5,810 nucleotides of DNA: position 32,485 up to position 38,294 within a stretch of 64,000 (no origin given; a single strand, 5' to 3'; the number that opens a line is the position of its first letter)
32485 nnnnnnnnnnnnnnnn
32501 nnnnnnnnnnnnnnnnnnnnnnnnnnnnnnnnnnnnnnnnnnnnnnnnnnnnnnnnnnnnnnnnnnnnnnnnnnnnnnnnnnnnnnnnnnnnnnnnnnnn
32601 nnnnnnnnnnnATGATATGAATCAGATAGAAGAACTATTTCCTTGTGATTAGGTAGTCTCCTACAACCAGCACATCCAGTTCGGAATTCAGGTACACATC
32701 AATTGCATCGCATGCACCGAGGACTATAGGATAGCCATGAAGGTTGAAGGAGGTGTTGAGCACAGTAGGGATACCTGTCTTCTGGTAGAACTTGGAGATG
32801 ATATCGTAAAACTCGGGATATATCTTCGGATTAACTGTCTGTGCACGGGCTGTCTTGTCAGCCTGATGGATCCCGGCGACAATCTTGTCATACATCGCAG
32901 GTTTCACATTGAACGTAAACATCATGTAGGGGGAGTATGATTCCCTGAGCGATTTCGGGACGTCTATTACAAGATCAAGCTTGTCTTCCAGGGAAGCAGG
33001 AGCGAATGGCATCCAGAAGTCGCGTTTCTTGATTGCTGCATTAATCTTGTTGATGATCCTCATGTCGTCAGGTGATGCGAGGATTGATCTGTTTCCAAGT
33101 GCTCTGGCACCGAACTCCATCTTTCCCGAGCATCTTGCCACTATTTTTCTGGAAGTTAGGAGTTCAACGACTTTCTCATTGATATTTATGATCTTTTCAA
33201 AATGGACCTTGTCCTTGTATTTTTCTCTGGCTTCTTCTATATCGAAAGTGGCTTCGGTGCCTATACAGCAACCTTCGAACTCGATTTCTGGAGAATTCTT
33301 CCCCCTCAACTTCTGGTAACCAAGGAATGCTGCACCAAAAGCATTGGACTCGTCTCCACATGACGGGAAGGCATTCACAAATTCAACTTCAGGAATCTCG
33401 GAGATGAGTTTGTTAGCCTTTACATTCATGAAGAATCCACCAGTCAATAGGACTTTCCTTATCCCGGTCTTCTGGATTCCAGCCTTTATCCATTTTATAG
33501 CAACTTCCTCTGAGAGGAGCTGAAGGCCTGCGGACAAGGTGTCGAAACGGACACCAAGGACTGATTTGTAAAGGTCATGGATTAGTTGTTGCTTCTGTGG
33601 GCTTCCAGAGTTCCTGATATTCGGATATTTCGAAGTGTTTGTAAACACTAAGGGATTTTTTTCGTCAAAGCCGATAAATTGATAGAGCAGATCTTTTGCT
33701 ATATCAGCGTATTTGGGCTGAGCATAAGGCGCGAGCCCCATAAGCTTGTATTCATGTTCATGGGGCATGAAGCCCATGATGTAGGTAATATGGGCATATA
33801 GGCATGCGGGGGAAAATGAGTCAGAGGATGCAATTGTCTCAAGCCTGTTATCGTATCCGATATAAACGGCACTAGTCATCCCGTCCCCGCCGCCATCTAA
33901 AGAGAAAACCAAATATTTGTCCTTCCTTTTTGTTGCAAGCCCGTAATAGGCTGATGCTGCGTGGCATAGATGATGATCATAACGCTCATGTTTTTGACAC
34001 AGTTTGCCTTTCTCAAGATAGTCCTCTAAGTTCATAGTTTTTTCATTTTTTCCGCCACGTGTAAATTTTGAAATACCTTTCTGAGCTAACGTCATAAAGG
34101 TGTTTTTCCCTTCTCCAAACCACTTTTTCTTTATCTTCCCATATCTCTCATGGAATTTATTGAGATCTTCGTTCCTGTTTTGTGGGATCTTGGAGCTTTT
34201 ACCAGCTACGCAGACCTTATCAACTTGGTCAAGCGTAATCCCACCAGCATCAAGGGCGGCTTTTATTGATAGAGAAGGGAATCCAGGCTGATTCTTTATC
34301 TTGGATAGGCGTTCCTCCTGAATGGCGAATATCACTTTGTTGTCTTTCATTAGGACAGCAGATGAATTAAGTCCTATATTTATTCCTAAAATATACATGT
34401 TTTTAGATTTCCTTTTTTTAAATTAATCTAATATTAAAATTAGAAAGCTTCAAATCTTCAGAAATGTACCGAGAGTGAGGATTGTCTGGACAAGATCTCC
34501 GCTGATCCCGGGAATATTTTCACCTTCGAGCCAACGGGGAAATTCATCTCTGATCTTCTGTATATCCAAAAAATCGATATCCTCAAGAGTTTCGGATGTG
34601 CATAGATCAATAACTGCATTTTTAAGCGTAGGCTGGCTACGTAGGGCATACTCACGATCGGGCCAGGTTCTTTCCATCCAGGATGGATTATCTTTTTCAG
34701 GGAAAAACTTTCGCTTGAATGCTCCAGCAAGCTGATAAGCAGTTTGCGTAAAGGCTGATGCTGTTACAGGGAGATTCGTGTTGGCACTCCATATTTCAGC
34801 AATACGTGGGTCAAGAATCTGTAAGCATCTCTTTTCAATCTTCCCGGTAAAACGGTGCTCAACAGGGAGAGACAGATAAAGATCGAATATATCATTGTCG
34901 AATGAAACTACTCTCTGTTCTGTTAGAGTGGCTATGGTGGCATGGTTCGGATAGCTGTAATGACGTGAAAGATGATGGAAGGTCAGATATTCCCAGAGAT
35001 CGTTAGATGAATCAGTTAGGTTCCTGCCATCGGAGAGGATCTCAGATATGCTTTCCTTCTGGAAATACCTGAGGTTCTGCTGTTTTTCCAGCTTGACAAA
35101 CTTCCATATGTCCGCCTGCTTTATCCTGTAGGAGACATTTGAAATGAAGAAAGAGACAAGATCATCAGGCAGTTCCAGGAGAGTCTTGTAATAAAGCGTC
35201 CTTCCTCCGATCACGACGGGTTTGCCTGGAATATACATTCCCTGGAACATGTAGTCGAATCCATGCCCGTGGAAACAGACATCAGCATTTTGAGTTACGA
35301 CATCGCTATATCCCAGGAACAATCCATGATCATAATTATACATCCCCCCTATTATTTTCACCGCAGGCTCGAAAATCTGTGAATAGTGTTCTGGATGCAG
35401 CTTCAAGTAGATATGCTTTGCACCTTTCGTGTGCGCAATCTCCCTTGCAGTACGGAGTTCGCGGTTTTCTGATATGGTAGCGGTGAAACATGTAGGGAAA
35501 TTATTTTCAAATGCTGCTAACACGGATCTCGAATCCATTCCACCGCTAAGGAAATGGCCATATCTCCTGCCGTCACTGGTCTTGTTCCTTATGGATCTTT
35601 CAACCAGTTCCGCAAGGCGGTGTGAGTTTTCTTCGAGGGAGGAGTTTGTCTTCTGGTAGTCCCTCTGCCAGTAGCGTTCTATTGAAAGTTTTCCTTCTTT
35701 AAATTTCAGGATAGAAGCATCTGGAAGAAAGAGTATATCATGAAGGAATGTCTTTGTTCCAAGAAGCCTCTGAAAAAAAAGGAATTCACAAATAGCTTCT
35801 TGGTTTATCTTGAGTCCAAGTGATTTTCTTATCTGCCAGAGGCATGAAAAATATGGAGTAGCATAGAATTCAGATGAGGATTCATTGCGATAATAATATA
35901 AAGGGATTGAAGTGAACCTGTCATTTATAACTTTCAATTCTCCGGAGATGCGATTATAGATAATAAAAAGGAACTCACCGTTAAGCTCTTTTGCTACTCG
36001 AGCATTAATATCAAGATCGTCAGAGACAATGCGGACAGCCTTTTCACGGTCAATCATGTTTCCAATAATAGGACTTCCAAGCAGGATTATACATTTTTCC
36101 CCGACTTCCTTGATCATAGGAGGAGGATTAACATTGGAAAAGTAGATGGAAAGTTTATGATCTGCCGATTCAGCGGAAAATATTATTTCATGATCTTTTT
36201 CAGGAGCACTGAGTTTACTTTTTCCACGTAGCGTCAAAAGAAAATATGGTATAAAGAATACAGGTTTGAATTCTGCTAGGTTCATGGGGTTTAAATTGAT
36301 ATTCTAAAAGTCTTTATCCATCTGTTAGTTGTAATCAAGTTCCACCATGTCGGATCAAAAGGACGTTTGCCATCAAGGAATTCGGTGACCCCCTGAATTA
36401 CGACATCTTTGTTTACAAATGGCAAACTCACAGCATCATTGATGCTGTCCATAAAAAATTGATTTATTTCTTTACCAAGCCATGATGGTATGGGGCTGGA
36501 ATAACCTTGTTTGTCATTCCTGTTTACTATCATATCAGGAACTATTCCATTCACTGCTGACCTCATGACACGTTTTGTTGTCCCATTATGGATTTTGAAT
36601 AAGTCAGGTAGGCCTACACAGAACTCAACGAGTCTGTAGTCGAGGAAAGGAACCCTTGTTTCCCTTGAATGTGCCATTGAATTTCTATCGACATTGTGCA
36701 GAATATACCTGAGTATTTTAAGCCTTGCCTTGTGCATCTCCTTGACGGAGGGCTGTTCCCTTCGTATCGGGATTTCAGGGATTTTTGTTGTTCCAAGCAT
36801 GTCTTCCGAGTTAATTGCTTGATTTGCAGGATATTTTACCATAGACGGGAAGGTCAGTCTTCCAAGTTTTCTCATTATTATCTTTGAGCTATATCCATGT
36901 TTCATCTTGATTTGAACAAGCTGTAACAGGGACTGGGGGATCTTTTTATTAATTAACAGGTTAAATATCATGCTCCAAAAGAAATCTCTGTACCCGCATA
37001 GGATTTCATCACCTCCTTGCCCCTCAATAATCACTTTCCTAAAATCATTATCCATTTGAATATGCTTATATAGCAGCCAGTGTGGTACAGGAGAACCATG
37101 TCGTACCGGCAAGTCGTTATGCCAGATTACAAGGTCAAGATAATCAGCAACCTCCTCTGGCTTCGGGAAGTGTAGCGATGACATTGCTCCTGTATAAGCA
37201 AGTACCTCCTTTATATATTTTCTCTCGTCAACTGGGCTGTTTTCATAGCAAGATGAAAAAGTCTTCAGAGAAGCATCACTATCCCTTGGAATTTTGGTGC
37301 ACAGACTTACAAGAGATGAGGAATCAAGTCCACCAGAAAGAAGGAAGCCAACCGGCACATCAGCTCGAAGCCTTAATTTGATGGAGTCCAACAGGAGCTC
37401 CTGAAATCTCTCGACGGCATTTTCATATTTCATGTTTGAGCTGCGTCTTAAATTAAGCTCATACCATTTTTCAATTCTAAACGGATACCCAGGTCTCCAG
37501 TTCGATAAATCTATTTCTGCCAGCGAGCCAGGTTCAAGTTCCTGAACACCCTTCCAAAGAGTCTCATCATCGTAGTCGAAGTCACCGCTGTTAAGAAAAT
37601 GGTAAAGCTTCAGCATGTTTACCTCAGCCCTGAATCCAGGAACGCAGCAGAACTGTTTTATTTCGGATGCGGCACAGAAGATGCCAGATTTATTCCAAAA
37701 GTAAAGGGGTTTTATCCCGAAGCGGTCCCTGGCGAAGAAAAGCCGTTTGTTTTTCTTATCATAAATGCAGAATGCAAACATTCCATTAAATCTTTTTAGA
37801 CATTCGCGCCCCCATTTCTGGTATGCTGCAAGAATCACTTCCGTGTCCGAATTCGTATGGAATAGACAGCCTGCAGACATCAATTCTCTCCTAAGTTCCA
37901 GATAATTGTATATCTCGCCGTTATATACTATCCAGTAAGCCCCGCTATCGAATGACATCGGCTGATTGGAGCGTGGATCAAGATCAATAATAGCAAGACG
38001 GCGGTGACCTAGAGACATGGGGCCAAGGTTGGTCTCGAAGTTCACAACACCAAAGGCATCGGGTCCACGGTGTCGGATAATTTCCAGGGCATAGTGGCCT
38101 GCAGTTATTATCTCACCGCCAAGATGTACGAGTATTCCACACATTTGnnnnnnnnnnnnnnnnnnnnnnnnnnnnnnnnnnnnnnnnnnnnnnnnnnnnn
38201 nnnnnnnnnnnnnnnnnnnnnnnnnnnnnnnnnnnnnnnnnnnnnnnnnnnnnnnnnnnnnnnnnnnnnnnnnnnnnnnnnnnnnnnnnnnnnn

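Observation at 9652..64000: A ~55-kb co-directional glycan super-locus with an exceptionally dense tailoring toolkit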

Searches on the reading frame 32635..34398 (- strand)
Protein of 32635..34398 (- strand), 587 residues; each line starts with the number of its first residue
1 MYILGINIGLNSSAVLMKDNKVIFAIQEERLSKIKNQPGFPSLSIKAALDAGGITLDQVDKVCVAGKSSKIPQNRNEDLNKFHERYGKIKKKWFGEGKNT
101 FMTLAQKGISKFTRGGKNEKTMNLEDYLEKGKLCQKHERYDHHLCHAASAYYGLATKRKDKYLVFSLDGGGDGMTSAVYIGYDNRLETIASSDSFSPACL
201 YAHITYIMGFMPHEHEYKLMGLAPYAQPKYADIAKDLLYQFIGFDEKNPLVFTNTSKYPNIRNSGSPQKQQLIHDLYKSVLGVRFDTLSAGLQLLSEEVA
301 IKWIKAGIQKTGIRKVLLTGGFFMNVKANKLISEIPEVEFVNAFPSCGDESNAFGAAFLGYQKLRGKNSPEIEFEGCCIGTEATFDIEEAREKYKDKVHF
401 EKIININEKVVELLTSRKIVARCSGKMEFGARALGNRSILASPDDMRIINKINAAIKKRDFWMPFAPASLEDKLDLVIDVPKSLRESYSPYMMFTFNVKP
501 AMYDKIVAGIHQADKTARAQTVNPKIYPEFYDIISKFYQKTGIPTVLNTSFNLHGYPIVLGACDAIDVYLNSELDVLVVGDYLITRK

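Call 5: search_protein_families(library=pfam, proteins=[window:32635-34398:-])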
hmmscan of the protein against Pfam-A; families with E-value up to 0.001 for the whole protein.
window:32635-34398:- (587 aa): 2 families
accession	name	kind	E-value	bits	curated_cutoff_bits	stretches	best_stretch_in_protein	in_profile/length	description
PF16861.10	Carbam_trans_C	-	1.1e-55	188.2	27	1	412-586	2-170/170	Carbamoyltransferase C-terminus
PF02543.21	Carbam_trans_N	-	1.2e-31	110.8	24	1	3-357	2-345/346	Carbamoyltransferase N-terminus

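Call 12: search_protein_families(library=ncbifam, proteins=[window:32635-34398:-], max_evalue=0.00001)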
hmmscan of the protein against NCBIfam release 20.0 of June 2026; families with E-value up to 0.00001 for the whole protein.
window:32635-34398:- (587 aa): 1 family
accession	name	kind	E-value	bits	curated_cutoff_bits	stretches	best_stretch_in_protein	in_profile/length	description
NF041651.1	nodul_NodU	equivalog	9.8e-27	93.9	1000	1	294-563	284-537/556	nodulation protein NodU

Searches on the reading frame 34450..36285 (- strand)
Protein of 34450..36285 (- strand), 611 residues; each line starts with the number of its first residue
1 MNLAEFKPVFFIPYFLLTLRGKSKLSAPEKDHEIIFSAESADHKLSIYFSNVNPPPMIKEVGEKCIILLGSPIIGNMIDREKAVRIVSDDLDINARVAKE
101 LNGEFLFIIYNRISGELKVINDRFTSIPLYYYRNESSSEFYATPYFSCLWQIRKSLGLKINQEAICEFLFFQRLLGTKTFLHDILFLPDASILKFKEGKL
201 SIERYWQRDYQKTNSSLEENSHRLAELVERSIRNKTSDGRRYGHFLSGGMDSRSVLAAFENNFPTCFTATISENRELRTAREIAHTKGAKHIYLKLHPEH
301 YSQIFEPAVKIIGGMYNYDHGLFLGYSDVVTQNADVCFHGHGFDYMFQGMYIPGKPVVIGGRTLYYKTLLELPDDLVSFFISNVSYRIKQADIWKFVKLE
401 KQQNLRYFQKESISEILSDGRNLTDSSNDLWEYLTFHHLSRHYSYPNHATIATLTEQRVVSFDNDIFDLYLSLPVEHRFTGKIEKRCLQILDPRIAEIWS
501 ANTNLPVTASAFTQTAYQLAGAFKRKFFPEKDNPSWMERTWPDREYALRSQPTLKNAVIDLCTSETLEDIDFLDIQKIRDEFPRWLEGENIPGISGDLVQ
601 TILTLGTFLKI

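Call 5: search_protein_families(library=pfam, proteins=[window:34450-36285:-])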
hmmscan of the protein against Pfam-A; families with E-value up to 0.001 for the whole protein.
window:34450-36285:- (611 aa): 2 families
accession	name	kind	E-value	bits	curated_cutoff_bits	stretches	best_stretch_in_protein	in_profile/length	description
PF00733.27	Asn_synthase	-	1.2e-18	68.4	21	1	224-488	2-268/354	Asparagine synthase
PF13537.11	GATase_7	-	5.5e-06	26.8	25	1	89-137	64-109/123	Glutamine amidotransferase domain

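Call 12: search_protein_families(library=ncbifam, proteins=[window:34450-36285:-], max_evalue=0.00001)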
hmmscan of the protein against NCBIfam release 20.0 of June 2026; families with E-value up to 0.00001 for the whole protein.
window:34450-36285:- (611 aa): 5 families
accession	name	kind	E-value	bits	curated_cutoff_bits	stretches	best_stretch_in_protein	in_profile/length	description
TIGR01536.1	asn_synth_AEB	equivalog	2.6e-30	105.9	267.1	1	96-489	115-498/517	asparagine synthase (glutamine-hydrolyzing)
TIGR03108.1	eps_aminotran_1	hypoth_equivalog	6.8e-17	61.4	816.9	1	98-304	116-328/628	XrtA/PEP-CTERM system amidotransferase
NF033535.1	lass_lactam_cya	exception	1.5e-16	60.2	525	1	98-256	116-273/668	lasso peptide isopeptide bond-forming cyclase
TIGR03104.1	trio_amidotrans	equivalog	2.3e-14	52.6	570.1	1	96-351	114-381/589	N-acetylglutaminylglutamine amidotransferase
NF006949.0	PRK09431.1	equivalog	6.9e-08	31.5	499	0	191-299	179-303/554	asparagine synthase B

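Call 45: find_related_loci(query=window:34450-36285:-, collection=metagenome_contigs, flank=10000)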
Query window:34450-36285:- (611 aa) in metagenome_contigs; peptide patterns used: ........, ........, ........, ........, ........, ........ (x = any residue, [..] = any of these).
73 stretches matched a pattern; 29 encode a relative of the query (tblastn E <= 1e-3); 28 distinct loci.
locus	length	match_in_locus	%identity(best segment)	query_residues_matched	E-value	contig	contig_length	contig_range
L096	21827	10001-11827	80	1-611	0e+0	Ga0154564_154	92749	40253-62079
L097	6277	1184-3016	72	1-611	0e+0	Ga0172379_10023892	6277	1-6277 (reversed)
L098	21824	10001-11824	71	1-610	0e+0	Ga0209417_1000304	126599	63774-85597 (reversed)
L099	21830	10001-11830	57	5-611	0e+0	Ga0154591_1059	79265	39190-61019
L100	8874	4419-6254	57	5-611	0e+0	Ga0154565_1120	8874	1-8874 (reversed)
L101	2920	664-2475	54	5-610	0e+0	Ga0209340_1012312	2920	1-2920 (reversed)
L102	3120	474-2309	52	2-611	0e+0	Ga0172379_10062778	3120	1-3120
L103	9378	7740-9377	58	5-545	0e+0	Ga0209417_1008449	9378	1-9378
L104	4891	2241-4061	52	6-610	0e+0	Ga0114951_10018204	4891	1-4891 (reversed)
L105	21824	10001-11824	52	5-610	0e+0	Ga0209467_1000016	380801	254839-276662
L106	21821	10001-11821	57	5-610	0e+0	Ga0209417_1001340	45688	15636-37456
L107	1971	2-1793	56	13-609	0e+0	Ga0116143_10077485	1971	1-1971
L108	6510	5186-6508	56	5-451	3e-169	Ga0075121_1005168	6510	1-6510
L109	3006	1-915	64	309-611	9e-144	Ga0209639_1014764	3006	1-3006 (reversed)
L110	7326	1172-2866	40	49-610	7e-127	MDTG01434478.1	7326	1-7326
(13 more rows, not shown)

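Call 58: search_solved_structures(query=window:34450-36285:-, max_evalue=0.001)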
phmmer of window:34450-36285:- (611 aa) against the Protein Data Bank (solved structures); distinct sequences matched with E-value up to 0.001: 1.
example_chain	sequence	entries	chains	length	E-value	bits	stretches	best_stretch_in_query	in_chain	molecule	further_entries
7ylz_A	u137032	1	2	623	2.3e-06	29.5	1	90-259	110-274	hydroxyamidotransferase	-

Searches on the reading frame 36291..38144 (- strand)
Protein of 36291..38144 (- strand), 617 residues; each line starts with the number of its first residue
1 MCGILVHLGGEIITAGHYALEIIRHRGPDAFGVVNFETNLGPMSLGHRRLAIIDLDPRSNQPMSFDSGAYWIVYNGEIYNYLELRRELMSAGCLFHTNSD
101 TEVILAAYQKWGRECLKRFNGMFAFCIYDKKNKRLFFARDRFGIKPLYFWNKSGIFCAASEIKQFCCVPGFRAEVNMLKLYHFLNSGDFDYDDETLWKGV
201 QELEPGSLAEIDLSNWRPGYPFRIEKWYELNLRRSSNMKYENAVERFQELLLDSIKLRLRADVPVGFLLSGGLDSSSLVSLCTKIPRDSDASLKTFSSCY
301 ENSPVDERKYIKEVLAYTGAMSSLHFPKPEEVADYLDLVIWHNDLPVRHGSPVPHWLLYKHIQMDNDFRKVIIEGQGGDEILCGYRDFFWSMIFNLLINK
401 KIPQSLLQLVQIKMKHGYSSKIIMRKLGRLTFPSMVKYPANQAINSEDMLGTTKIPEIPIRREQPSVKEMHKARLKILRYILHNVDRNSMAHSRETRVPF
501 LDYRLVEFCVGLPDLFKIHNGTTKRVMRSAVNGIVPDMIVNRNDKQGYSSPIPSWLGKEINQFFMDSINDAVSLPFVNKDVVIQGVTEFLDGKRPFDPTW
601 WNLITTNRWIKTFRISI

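Call 6: search_protein_families(library=pfam, proteins=[window:36291-38144:-])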
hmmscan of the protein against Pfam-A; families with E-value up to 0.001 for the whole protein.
window:36291-38144:- (617 aa): 4 families
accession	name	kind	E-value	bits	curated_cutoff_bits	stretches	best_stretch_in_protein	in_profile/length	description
PF00733.27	Asn_synthase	-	3.4e-67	228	21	1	247-610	2-353/354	Asparagine synthase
PF13537.11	GATase_7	-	1.8e-45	154.4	25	1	47-165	1-121/123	Glutamine amidotransferase domain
PF13522.11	GATase_6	-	1.4e-43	148.5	27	1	29-161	2-130/130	Glutamine amidotransferase domain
PF12481.13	DUF3700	-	6.2e-05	23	27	1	114-150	124-160/228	Aluminium induced protein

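Call 12: search_protein_families(library=ncbifam, proteins=[window:36291-38144:-], max_evalue=0.00001)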
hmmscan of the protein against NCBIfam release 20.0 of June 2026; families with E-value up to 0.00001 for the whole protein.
window:36291-38144:- (617 aa): 9 families
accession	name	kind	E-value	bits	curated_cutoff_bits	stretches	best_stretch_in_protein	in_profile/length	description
TIGR01536.1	asn_synth_AEB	equivalog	1.6e-122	410.2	267.1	1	21-548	25-517/517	asparagine synthase (glutamine-hydrolyzing)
TIGR03108.1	eps_aminotran_1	hypoth_equivalog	2.5e-98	330.4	816.9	2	21-408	26-396/628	XrtA/PEP-CTERM system amidotransferase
TIGR03104.1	trio_amidotrans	equivalog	3.3e-86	289.8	570.1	2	19-386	23-381/589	N-acetylglutaminylglutamine amidotransferase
NF033535.1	lass_lactam_cya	exception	1.4e-77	261.8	525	2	19-385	23-379/668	lasso peptide isopeptide bond-forming cyclase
NF006949.0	PRK09431.1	equivalog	4.3e-71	240.1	499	3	1-166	1-166/554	asparagine synthase B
TIGR01134.1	purF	equivalog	4.3e-12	46.1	350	1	46-161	69-195/432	amidophosphoribosyltransferase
NF033561.1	macrolact_Ik_Al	subfamily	7.4e-11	41.3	300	1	112-285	72-234/561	albusnodin/ikarugamycin family macrolactam cyclase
NF001484.0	PRK00331.1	subfamily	7.6e-09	34.5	381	1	41-162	65-195/601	isomerizing glutamine--fructose-6-phosphate transaminase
TIGR01135.1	glmS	equivalog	1.2e-07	30.6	418.05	1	41-141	64-176/607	glutamine--fructose-6-phosphate transaminase (isomerizing)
